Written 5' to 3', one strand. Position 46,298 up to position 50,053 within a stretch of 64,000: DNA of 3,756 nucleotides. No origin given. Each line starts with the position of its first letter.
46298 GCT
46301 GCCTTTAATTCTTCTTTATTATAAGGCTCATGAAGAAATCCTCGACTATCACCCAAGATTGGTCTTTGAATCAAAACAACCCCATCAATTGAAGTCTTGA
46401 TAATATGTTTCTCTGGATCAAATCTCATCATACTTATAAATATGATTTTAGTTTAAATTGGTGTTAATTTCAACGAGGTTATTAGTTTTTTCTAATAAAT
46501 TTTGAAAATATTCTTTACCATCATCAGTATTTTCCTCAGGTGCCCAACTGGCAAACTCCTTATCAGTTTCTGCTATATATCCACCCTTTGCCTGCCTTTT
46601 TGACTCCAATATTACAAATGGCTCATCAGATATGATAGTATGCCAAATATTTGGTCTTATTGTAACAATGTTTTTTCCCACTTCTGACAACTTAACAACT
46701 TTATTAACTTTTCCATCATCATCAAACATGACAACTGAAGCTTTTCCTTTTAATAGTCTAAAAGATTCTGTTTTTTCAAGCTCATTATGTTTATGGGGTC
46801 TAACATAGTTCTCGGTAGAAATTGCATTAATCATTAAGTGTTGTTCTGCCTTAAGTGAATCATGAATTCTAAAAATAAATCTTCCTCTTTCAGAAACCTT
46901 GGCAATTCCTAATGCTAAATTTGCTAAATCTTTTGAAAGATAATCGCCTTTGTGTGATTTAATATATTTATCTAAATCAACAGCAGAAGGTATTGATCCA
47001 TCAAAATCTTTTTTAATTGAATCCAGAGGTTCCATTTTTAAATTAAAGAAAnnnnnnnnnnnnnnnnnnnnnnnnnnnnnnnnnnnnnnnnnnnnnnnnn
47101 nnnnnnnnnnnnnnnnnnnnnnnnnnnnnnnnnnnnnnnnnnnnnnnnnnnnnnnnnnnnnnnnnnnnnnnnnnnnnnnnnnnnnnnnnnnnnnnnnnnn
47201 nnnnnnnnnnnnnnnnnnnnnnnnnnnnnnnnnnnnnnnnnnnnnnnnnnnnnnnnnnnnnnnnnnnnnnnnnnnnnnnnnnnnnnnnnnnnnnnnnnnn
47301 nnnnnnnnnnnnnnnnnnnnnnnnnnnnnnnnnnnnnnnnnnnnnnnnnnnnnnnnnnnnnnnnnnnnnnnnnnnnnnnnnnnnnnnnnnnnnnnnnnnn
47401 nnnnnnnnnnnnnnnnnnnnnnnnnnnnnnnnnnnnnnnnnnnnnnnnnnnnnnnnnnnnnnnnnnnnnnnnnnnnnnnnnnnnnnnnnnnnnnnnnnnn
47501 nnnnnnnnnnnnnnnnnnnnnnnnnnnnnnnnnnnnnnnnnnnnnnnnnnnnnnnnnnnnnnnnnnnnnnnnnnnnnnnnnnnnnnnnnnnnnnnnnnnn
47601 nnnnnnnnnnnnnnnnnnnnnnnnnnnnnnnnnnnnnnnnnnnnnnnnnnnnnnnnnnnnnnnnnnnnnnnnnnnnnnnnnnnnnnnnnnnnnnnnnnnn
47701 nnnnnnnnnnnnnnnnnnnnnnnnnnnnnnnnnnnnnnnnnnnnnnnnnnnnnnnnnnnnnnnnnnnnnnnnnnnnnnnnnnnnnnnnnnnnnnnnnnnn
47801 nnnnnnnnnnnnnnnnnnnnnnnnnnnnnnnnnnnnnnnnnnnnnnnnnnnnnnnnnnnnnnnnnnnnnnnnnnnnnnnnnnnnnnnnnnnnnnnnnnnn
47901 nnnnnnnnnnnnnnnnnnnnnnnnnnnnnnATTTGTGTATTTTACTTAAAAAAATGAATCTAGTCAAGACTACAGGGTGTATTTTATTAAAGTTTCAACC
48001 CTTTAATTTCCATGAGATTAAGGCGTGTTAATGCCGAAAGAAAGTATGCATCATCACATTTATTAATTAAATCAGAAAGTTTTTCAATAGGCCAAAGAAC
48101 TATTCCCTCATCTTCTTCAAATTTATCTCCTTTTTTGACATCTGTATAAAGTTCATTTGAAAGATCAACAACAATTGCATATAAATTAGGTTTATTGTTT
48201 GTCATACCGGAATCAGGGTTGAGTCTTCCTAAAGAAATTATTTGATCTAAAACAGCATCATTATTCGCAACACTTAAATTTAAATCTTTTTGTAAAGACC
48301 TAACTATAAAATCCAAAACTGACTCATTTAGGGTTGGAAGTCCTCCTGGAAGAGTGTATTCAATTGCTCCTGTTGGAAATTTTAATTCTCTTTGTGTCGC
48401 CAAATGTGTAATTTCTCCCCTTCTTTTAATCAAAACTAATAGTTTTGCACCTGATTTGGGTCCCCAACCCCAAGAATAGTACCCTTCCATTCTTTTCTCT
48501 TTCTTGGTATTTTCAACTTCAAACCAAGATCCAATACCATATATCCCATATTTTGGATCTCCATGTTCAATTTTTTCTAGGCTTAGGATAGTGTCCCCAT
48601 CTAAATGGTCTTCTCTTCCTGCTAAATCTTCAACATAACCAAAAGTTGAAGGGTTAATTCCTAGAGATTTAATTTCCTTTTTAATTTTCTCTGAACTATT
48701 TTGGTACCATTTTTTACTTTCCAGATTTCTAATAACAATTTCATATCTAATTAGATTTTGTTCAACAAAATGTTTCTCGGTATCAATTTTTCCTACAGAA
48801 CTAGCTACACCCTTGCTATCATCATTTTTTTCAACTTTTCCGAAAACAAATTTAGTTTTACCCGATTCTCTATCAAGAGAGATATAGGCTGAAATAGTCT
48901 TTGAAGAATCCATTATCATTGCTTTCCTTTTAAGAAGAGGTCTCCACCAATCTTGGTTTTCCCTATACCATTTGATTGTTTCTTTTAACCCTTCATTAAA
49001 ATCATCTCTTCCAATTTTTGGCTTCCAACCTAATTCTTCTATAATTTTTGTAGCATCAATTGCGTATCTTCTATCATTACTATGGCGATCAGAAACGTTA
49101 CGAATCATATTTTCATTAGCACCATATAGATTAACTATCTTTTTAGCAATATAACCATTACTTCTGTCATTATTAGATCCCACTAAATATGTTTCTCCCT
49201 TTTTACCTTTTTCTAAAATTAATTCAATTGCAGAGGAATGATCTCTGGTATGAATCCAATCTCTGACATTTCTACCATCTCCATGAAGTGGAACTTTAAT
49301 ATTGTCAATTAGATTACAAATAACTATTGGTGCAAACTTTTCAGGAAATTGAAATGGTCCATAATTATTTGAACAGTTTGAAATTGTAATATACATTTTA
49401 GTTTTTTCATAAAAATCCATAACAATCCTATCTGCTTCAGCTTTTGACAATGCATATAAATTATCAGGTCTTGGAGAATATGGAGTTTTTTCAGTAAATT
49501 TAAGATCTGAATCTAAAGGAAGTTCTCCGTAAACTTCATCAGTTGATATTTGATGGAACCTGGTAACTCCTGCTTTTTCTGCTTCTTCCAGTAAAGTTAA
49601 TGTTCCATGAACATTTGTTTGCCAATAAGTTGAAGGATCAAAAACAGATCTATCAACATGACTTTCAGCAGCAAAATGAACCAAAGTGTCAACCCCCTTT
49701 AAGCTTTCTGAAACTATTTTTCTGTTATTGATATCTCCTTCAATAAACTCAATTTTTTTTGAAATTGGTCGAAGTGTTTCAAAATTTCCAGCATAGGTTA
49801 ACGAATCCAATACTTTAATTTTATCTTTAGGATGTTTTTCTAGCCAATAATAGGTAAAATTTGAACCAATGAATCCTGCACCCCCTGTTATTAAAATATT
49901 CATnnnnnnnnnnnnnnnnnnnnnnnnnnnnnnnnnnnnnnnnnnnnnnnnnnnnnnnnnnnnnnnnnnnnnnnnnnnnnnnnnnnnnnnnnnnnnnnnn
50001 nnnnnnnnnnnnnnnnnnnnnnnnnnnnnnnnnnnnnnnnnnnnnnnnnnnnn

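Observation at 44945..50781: dTDP-rhamnose operon with an RmlB-Nudix-like fusion, a second stand-alone Nudix, a WbuC cupin and a GalU-type (not RmlA-type) nucleotidyltransferase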

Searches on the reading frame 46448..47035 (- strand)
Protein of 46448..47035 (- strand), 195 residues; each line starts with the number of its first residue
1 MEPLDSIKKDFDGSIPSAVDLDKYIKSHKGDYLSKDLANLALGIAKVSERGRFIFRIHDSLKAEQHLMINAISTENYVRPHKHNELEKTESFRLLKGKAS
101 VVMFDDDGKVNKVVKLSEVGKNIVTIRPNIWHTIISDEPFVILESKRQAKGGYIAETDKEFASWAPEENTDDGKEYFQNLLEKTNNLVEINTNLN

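Call 3: search_protein_families(library=pfam, proteins=[window:46448-47035:-], max_evalue=0.1)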
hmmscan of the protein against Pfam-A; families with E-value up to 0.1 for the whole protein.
window:46448-47035:- (195 aa): 3 families
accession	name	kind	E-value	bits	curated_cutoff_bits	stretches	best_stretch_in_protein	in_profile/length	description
PF19480.5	DUF6016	-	0.01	16.8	27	0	42-111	10-77/141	Domain of unknown function (DUF6016)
PF09313.17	DUF1971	-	0.077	13.4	23.1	0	92-135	29-70/80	Domain of unknown function (DUF1971)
PF14667.12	Polysacc_synt_C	-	0.096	13.2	28.7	0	49-135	4-86/111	Polysaccharide biosynthesis C-terminal domain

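Call 4: search_protein_families(library=ncbifam, proteins=[window:46448-47035:-], max_evalue=0.1)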
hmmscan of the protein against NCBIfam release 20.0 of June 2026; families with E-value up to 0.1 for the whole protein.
window:46448-47035:- (195 aa): 2 families
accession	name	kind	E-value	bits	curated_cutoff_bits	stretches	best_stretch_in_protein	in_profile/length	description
TIGR04366.1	cupin_WbuC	subfamily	8.5e-29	100.1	42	1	43-166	12-132/132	WbuC family cupin fold metalloprotein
TIGR03311.1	Se_dep_XDH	equivalog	0.07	11.2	830.45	1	99-125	719-745/848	selenium-dependent xanthine dehydrogenase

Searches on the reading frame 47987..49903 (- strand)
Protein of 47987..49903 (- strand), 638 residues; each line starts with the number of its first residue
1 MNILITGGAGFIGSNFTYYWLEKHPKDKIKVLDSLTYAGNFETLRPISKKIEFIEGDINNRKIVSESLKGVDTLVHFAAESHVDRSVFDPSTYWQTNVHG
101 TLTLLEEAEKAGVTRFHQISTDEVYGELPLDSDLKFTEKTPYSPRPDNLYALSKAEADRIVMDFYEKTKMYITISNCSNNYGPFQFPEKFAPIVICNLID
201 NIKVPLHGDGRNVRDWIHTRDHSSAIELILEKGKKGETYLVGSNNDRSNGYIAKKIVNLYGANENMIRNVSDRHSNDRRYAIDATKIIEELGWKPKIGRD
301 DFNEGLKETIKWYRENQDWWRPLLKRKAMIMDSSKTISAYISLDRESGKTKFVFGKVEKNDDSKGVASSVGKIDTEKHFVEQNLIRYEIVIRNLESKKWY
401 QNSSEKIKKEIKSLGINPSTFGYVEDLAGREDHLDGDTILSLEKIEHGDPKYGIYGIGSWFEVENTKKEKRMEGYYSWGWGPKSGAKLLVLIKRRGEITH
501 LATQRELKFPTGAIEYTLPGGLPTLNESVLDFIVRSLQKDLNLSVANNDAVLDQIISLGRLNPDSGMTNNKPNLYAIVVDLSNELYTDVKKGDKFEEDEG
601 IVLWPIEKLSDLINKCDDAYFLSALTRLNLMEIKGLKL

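Call 3: search_protein_families(library=pfam, proteins=[window:47987-49903:-], max_evalue=0.1)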
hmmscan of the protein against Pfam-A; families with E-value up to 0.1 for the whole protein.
window:47987-49903:- (638 aa): 7 families
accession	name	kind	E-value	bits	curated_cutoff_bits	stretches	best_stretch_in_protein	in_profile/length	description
PF16363.11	GDP_Man_Dehyd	-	2.5e-68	231.4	27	1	4-300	1-326/332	GDP-mannose 4,6 dehydratase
PF01370.27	Epimerase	-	5.9e-57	193.3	20.9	1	3-242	1-240/240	NAD dependent epimerase/dehydratase family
PF01073.25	3Beta_HSD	-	1.3e-20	74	22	1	4-165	1-161/280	3-beta hydroxysteroid dehydrogenase/isomerase family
PF02719.21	Polysacc_synt_2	-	3.8e-14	53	20.2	1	3-123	1-130/293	Polysaccharide biosynthesis protein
PF07993.18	NAD_binding_4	-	4.3e-12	46.2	20.1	1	5-178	1-205/258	Male sterility protein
PF04321.23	RmlD_sub_bind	-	1.5e-08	34.5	27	1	1-165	1-140/287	RmlD substrate binding domain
PF13460.12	NAD_binding_10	-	7.5e-06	26.4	27.2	1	48-133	38-110/184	NAD(P)H-binding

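Call 4: search_protein_families(library=ncbifam, proteins=[window:47987-49903:-], max_evalue=0.1)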
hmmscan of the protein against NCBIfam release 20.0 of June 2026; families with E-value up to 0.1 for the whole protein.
window:47987-49903:- (638 aa): 27 families (the best 25 are shown)
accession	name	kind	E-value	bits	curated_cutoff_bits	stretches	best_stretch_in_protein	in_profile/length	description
TIGR01181.1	dTDP_gluc_dehyt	equivalog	3.3e-114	381.3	365.1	1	2-323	1-321/321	dTDP-glucose 4,6-dehydratase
NF007490.0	PRK10084.1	subfamily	9.8e-77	258.4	649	1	1-321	1-342/361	dTDP-glucose 4,6-dehydratase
NF007582.0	PRK10217.1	equivalog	1.1e-75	255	698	1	2-323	3-341/355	dTDP-glucose 4,6-dehydratase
TIGR04180.1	EDH_00030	hypoth_equivalog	6e-37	127.3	475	1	3-297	1-296/297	NAD-dependent 4,6-dehydratase LegB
TIGR01179.1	galE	equivalog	3.2e-35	121.5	262.3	2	2-169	1-165/332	UDP-glucose 4-epimerase GalE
TIGR03466.1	HpnA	hypoth_equivalog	7.7e-23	80.9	367.65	1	2-245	2-232/327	hopanoid-associated sugar epimerase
TIGR02197.1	heptose_epim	equivalog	2.4e-22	79.5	274.6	1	3-269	1-271/316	ADP-glyceromanno-heptose 6-epimerase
NF007956.0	PRK10675.1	subfamily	1.5e-20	73.7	394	1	1-166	1-165/338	UDP-glucose 4-epimerase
TIGR02622.1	CDP_4_6_dhtase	equivalog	1.3e-17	64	278.45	1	2-316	6-333/352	CDP-glucose 4,6-dehydratase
TIGR03589.1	PseB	equivalog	6.1e-15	55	407.75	1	2-124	6-128/324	UDP-N-acetylglucosamine 4,6-dehydratase (inverting)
NF011728.1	PRK15181.1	equivalog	6.5e-15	55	760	1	3-315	18-339/348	Vi polysaccharide biosynthesis UDP-N-acetylglucosaminuronic acid C-4 epimerase TviC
NF052578.1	StrlDmthSdmBMthl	equivalog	1.1e-14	55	600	1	1-245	1-231/328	sterol demethylase protein SdmB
NF042422.1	oxyalk_red_OleD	equivalog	1.1e-12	48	580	1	1-163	1-152/329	2-alkyl-3-oxoalkanoate reductase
NF042423.1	oxyalk_red_Shew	equivalog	6.2e-12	45.2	580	1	2-167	10-162/331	2-alkyl-3-oxoalkanoate reductase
TIGR01472.1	gmd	equivalog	1.3e-11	44.3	415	1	64-249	69-257/342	GDP-mannose 4,6-dehydratase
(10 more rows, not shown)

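Call 12: list_cluster_members(proteins=[window:47990-49903:-, window:47055-47930:-, window:49903-50781:-, window:46451-47035:-])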
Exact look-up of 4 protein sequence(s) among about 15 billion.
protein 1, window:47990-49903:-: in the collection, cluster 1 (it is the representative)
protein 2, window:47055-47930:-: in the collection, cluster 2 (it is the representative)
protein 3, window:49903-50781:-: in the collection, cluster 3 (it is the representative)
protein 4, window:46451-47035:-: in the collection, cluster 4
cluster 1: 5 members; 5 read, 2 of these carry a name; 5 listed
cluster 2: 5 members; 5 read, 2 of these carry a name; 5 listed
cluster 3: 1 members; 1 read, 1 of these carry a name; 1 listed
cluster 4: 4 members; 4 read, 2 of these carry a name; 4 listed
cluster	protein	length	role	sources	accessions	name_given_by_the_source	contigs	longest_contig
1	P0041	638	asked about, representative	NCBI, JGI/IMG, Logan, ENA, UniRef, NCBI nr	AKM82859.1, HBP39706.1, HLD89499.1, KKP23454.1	dTDP-glucose 4,6-dehydratase [Candidatus Woesebacteria bacterium RIFOXYC1_FULL_31_51] | dTDP-glucose 4,6-dehydratase n=1 Tax=Candidatus Woesebacteria bacterium GW2011_GWC2_31_9 ... | MAG: dTDP-glucose 4,6-dehydratase, dTDP-glucose 4,6-dehydratase [Candidatus Woesebacteria ...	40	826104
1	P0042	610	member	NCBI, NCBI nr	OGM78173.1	hypothetical protein A2375_01640 [Candidatus Woesebacteria bacterium RIFOXYB1_FULL_31_120] | MAG: hypothetical protein A2375_01640 [Candidatus Woesebacteria bacterium ...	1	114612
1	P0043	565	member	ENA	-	-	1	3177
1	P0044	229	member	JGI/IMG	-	-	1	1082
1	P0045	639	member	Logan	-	-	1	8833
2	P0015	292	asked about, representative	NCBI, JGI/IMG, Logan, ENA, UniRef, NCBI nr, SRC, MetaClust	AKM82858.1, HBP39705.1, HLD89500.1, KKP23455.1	hypothetical protein A2422_02715 [Candidatus Woesebacteria bacterium RIFOXYC1_FULL_31_51] | Nudix hydrolase domain-containing protein n=1 Tax=Candidatus Woesebacteria bacterium ... | MAG: hypothetical protein UR17_C0001G0047 [Candidatus Woesebacteria bacterium ...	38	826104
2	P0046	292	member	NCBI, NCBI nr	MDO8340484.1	MAG: hypothetical protein Q7T59_00745 [Candidatus Woesebacteria bacterium] | hypothetical protein [Candidatus Woesebacteria bacterium]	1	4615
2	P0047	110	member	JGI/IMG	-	-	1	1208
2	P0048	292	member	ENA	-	-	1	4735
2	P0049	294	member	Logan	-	-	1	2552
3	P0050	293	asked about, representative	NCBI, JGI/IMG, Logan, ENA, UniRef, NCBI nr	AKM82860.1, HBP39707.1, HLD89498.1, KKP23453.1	UTP--glucose-1-phosphate uridylyltransferase [Candidatus Woesebacteria bacterium ... | UTP--glucose-1-phosphate uridylyltransferase n=1 Tax=Candidatus Woesebacteria bacterium ... | MAG: UTP-glucose-1-phosphate uridylyltransferase [Candidatus Woesebacteria bacterium ...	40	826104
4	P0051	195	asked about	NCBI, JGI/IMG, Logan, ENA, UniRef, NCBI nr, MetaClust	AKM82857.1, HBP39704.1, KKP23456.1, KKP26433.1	hypothetical protein A2422_02710 [Candidatus Woesebacteria bacterium RIFOXYC1_FULL_31_51] | Cupin fold metalloprotein WbuC cupin domain-containing protein n=1 Tax=Candidatus ... | MAG: hypothetical protein UR17_C0001G0046 [Candidatus Woesebacteria bacterium ...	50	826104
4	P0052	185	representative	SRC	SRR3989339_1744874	-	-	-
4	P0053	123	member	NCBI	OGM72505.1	hypothetical protein A2185_03840, partial [Candidatus Woesebacteria bacterium ...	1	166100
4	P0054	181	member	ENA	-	-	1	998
